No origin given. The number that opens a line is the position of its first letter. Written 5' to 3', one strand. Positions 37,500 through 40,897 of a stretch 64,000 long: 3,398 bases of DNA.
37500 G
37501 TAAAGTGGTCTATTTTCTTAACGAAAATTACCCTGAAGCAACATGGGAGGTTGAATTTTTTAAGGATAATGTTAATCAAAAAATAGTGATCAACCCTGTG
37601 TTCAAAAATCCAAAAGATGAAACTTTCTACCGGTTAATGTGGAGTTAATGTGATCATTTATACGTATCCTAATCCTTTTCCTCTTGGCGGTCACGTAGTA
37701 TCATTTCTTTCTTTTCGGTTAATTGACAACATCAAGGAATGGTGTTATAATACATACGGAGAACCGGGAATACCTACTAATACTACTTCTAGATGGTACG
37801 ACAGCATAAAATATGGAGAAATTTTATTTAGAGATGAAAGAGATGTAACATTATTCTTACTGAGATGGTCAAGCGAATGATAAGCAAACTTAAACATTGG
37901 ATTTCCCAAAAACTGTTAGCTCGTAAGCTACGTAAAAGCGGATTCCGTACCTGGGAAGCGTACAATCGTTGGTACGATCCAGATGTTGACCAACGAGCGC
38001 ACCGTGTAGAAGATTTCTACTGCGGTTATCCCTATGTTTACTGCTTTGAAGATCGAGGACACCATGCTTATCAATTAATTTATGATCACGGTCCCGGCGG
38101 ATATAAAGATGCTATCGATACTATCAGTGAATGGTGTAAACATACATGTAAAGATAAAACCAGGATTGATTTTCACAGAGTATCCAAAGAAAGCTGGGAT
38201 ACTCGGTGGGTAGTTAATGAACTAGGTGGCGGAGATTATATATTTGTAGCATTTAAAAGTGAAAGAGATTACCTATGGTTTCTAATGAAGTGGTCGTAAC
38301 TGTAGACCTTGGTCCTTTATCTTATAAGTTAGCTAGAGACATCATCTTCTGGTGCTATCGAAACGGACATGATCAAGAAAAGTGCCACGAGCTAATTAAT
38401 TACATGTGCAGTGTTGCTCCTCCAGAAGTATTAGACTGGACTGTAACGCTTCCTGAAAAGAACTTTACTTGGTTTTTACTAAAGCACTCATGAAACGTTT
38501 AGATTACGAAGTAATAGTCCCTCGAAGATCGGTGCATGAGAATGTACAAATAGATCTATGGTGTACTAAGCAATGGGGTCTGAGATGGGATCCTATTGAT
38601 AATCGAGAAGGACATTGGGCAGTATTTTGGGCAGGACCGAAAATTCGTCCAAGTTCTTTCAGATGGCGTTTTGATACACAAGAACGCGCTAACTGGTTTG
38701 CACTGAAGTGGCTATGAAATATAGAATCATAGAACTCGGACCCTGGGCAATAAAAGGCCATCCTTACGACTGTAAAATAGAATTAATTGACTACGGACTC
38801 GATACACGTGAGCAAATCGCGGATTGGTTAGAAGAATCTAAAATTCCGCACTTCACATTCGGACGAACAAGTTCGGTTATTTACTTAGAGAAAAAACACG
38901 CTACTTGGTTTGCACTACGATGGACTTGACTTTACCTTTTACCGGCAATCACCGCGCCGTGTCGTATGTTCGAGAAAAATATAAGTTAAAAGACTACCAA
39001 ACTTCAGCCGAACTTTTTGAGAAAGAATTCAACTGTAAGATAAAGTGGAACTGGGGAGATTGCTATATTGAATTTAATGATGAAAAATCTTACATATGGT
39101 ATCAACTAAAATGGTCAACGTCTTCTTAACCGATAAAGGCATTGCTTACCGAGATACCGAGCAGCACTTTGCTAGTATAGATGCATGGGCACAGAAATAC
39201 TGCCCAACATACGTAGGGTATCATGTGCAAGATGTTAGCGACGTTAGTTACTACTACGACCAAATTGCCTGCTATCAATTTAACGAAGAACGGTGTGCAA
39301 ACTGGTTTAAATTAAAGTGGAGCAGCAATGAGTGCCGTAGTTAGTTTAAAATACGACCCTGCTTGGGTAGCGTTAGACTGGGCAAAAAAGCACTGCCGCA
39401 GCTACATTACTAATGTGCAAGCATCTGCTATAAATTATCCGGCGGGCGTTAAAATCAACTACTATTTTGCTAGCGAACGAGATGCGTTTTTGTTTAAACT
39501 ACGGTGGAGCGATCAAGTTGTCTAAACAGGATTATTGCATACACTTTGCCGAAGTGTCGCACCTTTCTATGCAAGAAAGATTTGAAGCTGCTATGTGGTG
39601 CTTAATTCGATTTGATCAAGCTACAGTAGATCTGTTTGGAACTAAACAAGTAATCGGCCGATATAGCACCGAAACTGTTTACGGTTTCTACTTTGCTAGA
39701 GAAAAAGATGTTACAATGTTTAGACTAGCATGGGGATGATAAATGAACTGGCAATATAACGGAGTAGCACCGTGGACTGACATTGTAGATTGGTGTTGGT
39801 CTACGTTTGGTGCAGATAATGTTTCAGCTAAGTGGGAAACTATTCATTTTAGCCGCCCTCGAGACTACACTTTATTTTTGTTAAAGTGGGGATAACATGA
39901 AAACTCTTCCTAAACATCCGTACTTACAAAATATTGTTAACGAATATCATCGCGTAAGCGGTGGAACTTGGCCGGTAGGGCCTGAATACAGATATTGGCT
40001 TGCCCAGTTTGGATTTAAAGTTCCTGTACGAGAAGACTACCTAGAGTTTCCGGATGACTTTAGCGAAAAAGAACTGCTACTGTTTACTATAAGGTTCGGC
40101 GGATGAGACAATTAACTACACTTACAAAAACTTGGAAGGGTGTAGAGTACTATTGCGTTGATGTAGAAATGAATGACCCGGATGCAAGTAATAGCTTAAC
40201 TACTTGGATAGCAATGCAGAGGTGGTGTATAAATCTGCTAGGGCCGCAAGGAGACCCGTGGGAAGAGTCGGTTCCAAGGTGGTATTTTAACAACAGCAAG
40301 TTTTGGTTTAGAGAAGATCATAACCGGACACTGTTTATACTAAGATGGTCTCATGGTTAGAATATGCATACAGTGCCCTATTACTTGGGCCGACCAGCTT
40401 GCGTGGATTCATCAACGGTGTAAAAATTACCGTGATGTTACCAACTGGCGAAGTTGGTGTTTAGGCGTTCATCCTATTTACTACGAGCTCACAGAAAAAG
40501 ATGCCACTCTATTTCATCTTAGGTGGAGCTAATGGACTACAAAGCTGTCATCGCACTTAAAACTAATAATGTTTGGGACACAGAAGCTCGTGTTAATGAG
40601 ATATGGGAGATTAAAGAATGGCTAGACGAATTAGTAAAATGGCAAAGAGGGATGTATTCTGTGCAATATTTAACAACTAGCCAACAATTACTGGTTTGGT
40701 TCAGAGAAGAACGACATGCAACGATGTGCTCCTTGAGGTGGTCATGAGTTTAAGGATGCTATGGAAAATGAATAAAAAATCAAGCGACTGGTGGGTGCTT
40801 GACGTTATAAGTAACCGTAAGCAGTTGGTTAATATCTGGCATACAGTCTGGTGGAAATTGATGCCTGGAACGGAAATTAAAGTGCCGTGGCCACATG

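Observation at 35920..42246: Tandem array of ~25 paralogous small genes with a C-terminal (R/K)D.TLF.L(R/K)W(S/G) motif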

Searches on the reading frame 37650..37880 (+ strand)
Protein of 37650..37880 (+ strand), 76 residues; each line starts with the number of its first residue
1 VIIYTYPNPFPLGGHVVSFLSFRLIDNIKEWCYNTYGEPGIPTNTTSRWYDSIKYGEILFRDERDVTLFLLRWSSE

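Call 3: search_protein_families(library=pfam, max_evalue=1, proteins=[window:37650-37880:+])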
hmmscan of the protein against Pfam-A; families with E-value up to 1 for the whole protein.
window:37650-37880:+ (76 aa): 0 families

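Call 9: search_protein_families(library=phrogs, max_evalue=0.01, proteins=[window:37650-37880:+])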
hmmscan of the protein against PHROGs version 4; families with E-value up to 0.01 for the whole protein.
window:37650-37880:+ (76 aa): 0 families

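Call 42: find_homologous_proteins(query=A3, max_evalue=0.001)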
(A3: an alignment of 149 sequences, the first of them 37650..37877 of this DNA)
Query A3 (149 sequences) (76 aa, profile of the alignment): 78 proteins with E <= 0.001 among 1303 candidates.
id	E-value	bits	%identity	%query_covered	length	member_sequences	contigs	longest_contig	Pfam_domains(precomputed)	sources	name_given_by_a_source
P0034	2.5e-12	64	52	28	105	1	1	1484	-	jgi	jgi:hypothetical protein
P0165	2.7e-12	64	35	64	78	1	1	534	-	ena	-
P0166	1.5e-10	58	99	100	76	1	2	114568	-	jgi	jgi:hypothetical protein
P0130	1.9e-10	58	24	83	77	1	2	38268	-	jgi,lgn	jgi:hypothetical protein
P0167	3.2e-10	57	40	58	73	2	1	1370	-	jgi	-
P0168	1.4e-9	55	38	67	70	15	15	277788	-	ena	-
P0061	1.4e-9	55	27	58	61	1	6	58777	-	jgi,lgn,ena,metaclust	metaclust:\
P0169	2.6e-9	55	36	67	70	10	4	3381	-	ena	-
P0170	4.4e-9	54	60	20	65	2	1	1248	-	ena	-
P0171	4.5e-9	54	53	20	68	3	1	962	-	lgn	-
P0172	7.3e-9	53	31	79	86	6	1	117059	-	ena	-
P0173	1.5e-8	52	33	62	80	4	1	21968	-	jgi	jgi:hypothetical protein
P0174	1.8e-8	52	36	67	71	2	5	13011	-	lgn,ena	-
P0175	1.9e-8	52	53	20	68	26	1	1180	-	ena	-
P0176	1.9e-8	52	87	20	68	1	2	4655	-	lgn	-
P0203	1.6e-5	42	53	22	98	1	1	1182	-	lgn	-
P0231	4.0e-4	38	53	20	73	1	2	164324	-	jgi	jgi:hypothetical protein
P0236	7.9e-4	37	-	-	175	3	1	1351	-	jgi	jgi:hypothetical protein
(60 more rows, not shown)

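Call 43: search_solved_structures(query=A3, max_evalue=10)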
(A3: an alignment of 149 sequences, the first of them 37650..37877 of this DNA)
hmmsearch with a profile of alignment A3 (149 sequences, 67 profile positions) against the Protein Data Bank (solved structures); distinct sequences matched with E-value up to 10: 18.
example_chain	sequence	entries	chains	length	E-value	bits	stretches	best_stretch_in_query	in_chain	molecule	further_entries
3hnm_A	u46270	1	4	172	0.17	15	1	36-58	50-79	Putative chitobiase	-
1om0_A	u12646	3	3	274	0.24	14.5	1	19-44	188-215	Xylanase Inhibitor Protein I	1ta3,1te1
1p22_B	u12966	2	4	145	0.36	13.9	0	16-40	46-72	Skp1 | S-phase kinase-associated protein 1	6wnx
6m90_B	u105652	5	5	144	0.37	13.9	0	16-40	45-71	Skp1 | S-phase kinase-associated protein 1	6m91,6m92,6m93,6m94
6m4u_B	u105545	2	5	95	0.52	13.4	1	12-40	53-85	Serine/threonine-protein kinase mTOR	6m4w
9piu_D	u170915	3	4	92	0.62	13.2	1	12-40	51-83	Serine/threonine-protein kinase mTOR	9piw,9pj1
5gpg_B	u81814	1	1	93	0.64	13.1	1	12-40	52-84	Serine/threonine-protein kinase mTOR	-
4drh_B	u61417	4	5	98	0.64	13.1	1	11-40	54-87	Serine/threonine-protein kinase mTOR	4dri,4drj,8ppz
9dbo_C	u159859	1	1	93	0.65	13.1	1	12-40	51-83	Serine/threonine-protein kinase mTOR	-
5wbh_A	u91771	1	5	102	0.65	13.1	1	12-40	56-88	Serine/threonine-protein kinase mTOR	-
1nsg_B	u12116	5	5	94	0.67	13.1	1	12-40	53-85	FKBP-RAPAMYCIN ASSOCIATED PROTEIN (FRAP) | FRAP | Serine/threonine-protein kinase mTOR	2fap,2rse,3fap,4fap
9ngt_C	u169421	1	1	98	0.67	13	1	12-40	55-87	Serine/threonine-protein kinase mTOR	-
1fap_B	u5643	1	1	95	0.68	13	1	12-40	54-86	FRAP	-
8er6_B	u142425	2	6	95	0.69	13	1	12-40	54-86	non-specific serine/threonine protein kinase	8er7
9dl0_G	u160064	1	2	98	0.7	13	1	12-40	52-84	Serine/threonine-protein kinase mTOR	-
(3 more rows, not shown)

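Call 44: find_encoding_contigs(protein=P0168, flank=10000, max_places=2)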
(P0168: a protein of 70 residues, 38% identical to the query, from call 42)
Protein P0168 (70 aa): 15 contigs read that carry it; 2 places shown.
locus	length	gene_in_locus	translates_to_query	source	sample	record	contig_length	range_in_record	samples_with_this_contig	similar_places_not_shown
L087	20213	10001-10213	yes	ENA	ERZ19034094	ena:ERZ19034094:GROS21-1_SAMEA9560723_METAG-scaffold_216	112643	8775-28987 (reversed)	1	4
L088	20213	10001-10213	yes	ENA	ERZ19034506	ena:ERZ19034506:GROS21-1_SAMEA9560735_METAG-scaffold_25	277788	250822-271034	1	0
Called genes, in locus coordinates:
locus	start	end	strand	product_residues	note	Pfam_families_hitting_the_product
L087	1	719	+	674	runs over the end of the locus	PF00145:DNA_methylase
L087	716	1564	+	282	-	PF00149:Metallophos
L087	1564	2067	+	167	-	-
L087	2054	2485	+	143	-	PF04377:ATE_C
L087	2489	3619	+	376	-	-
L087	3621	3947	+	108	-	PF20319:DUF6614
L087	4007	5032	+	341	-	PF13609:Porin_4, PF00267:Porin_1 (faint)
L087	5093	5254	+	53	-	-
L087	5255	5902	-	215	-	PF09825:BPL_N, PF00117:GATase (weak)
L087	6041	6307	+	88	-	-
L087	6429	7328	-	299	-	-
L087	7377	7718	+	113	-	-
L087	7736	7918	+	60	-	-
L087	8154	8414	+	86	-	-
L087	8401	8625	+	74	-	-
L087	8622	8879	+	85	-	-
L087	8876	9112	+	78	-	-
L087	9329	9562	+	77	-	-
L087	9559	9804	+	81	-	-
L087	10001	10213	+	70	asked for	-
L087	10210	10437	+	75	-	-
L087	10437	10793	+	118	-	-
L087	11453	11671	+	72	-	-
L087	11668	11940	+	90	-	-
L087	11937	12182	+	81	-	-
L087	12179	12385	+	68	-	-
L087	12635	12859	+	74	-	-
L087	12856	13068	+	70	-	-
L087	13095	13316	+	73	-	-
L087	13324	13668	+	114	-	-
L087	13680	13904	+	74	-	PF01176:eIF-1a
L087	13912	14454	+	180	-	PF00081:Sod_Fe_N, PF02777:Sod_Fe_C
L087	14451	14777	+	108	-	PF01521:Fe-S_biosyn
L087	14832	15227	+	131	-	-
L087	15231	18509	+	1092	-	PF05345:He_PIG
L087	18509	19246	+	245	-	PF26696:PTL_trimer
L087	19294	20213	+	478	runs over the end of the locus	-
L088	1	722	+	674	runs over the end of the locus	PF00145:DNA_methylase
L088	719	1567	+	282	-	PF00149:Metallophos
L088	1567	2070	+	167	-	-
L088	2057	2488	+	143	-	PF04377:ATE_C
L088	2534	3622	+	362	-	-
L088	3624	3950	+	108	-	PF20319:DUF6614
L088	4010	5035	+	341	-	PF13609:Porin_4, PF00267:Porin_1 (faint)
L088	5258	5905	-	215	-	PF09825:BPL_N, PF00117:GATase (weak)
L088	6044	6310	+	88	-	-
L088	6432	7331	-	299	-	-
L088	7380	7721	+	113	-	-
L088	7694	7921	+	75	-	-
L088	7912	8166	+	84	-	-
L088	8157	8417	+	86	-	-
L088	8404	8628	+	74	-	-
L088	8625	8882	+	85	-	-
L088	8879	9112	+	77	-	-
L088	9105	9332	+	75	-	-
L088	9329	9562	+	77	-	-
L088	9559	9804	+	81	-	-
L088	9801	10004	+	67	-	-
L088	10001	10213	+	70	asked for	-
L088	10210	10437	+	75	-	-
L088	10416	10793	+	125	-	-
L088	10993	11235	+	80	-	-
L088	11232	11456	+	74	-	-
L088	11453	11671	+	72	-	-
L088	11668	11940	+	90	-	-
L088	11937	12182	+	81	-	-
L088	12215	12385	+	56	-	-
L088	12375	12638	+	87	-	-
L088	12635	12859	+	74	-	-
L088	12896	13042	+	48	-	-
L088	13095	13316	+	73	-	-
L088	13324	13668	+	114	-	-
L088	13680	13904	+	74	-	PF01176:eIF-1a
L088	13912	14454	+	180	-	PF00081:Sod_Fe_N, PF02777:Sod_Fe_C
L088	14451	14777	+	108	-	PF01521:Fe-S_biosyn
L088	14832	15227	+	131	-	-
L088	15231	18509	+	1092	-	PF05345:He_PIG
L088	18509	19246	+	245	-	PF26696:PTL_trimer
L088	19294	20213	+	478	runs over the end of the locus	-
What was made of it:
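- The arrays in L087 and L088 lie next to an eIF-1a/IF1-like gene (call 44).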

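Call 45: find_encoding_contigs(protein=P0231, flank=10000, max_places=2)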
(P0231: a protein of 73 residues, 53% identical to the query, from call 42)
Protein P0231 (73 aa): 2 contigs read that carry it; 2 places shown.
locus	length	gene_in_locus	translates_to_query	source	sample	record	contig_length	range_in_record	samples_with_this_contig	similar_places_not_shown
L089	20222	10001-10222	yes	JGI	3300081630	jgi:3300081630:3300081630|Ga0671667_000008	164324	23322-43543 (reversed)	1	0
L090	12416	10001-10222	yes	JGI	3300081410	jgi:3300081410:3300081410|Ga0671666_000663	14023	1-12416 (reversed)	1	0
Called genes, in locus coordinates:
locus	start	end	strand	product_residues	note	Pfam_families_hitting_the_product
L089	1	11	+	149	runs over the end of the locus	-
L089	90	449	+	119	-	-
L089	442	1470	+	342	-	PF01467:CTP_transf_like, PF00293:NUDIX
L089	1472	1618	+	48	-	-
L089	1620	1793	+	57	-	-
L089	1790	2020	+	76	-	-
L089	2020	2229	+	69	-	-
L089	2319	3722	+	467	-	PF18127:NAMPT_N, PF04095:NAPRTase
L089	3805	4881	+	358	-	PF14532:Sigma54_activ_2 (weak), PF20720:nSTAND3 (weak), PF00004:AAA, PF05729:NACHT (faint)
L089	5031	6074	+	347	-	-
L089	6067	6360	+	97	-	-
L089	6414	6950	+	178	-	-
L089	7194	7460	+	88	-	-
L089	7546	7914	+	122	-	-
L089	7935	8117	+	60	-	-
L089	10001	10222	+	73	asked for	-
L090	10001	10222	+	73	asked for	-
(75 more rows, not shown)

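Call 47: search_protein_families(library=phrogs, alignment_id=A3, max_evalue=0.001)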
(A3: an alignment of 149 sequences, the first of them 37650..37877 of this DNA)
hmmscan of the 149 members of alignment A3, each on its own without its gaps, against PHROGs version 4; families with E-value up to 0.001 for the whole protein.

A. member 1, window:37650-37877:+ (76 aa): 0 families

B. families by the number of members that match (of 149 scanned): 13 families
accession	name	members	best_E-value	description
phrog_138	-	5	1.4e-10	major head protein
phrog_12830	-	5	5.7e-06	major head protein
phrog_1325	-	1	5.6e-08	-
phrog_25721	-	1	3.8e-07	-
phrog_2803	-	1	1.1e-06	-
phrog_6005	-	1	1.6e-06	virion structural protein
phrog_24138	-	1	3.6e-06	-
phrog_5621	-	1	1.3e-05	-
phrog_38538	-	1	1.7e-05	-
phrog_2295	-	1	5.2e-05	-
phrog_29838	-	1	7.7e-05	-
phrog_5636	-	1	0.00016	-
phrog_1710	-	1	0.00054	-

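Call 48: search_protein_families(library=pfam, alignment_id=A3, max_evalue=0.01)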
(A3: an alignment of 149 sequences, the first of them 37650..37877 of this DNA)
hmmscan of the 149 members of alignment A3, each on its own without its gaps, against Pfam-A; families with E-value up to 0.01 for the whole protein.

A. member 1, window:37650-37877:+ (76 aa): 0 families

B. families by the number of members that match (of 149 scanned): 6 families
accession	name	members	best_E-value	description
PF07068.17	Gp23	7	3.3e-11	Major capsid protein Gp23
PF18517.6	LZ3wCH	1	7.4e-05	Leucine zipper with capping helix domain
PF22899.2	SMCHD1_S5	1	0.00035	SMCHD1, ribosomal S5 domain 2-like domain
PF16658.11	RF3_C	1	0.007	Class II release factor RF3, C-terminal domain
PF15189.11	MEIOC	1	0.008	Meiosis-specific coiled-coil domain-containing protein MEIOC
PF21397.2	Annexin_3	1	0.0088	Alpha-11 giardin annexin domain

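Call 63: predict_structure(alignment_id=A3)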
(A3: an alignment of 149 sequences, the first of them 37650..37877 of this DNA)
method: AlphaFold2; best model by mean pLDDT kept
length: 76 residues; sequences in the alignment: 149
mean_pLDDT: 83.3   pTM: 0.71
mean pLDDT of the five models: 83.3, 81.2, 80.1, 80.0, 79.1
residues with pLDDT >= 90: 26; 70-90: 42; 50-70: 8; < 50: 0
segments of 3 or more residues with pLDDT < 50: none
pLDDT, mean of each block of 10 residues (from residue 1): 69 77 87 93 82 84 91 83
secondary structure, 60 per line:
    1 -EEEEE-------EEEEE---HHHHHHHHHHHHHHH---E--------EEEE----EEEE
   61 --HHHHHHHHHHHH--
elements in order: E2-6 E14-18 H22-36 E49-52 E57-60 H63-74

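Call 77: search_protein_families(library=phrogs, max_evalue=0.01, proteins=[P0236, P0203])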
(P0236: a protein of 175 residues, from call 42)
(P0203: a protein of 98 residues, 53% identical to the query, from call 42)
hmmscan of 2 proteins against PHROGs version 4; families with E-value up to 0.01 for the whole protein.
P0236 (175 aa): 0 families

P0203 (98 aa): 1 family
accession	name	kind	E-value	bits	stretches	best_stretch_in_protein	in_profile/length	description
phrog_138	-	head and packaging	0.0066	16.5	1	3-46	205-248/444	major head protein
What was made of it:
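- P0203 weakly hits the middle of a major-head PHROG (call 77).
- Tried and rejected: PHROG hits among 149 relatives all came from N-terminal add-ons of a few proteins, not from the domain (calls 47, 77).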

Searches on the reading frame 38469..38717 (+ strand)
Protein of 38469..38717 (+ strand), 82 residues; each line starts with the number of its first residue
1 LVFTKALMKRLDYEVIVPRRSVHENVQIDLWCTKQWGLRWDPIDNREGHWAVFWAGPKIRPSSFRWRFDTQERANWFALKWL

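Call 3: search_protein_families(library=pfam, max_evalue=1, proteins=[window:38469-38717:+])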
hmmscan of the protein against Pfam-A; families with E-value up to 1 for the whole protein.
window:38469-38717:+ (82 aa): 1 family
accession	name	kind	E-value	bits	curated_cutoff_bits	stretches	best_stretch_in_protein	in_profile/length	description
PF04800.17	NDUS4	-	0.027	15.1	31.9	1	25-79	11-65/96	NADH dehydrogenase ubiquinone Fe-S protein 4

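Call 9: search_protein_families(library=phrogs, max_evalue=0.01, proteins=[window:38469-38717:+])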
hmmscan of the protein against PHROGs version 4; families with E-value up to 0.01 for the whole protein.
window:38469-38717:+ (82 aa): 0 families

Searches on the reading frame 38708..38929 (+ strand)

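Call 3: search_protein_families(library=pfam, max_evalue=1, proteins=[window:38708-38929:+])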
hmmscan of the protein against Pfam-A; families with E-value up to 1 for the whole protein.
window:38708-38929:+ (73 aa): 1 family
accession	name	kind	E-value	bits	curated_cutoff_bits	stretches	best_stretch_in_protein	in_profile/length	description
PF09062.15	Endonuc_subdom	-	0.17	13.2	24.4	1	15-63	31-80/98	PI-PfuI Endonuclease subdomain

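Call 9: search_protein_families(library=phrogs, max_evalue=0.01, proteins=[window:38708-38929:+])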
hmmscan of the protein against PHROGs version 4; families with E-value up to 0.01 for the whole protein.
window:38708-38929:+ (73 aa): 0 families

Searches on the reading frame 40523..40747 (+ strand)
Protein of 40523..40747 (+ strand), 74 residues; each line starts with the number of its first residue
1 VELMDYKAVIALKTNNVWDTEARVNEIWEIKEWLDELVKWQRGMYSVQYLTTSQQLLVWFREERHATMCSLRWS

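Call 3: search_protein_families(library=pfam, max_evalue=1, proteins=[window:40523-40747:+])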
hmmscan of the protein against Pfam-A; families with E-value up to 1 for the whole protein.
window:40523-40747:+ (74 aa): 1 family
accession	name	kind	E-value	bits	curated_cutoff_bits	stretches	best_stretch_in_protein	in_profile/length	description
PF13537.11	GATase_7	-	0.087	13.3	25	1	15-62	50-95/123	Glutamine amidotransferase domain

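Call 9: search_protein_families(library=phrogs, max_evalue=0.01, proteins=[window:40523-40747:+])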
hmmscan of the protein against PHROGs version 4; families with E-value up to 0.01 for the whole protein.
window:40523-40747:+ (74 aa): 0 families
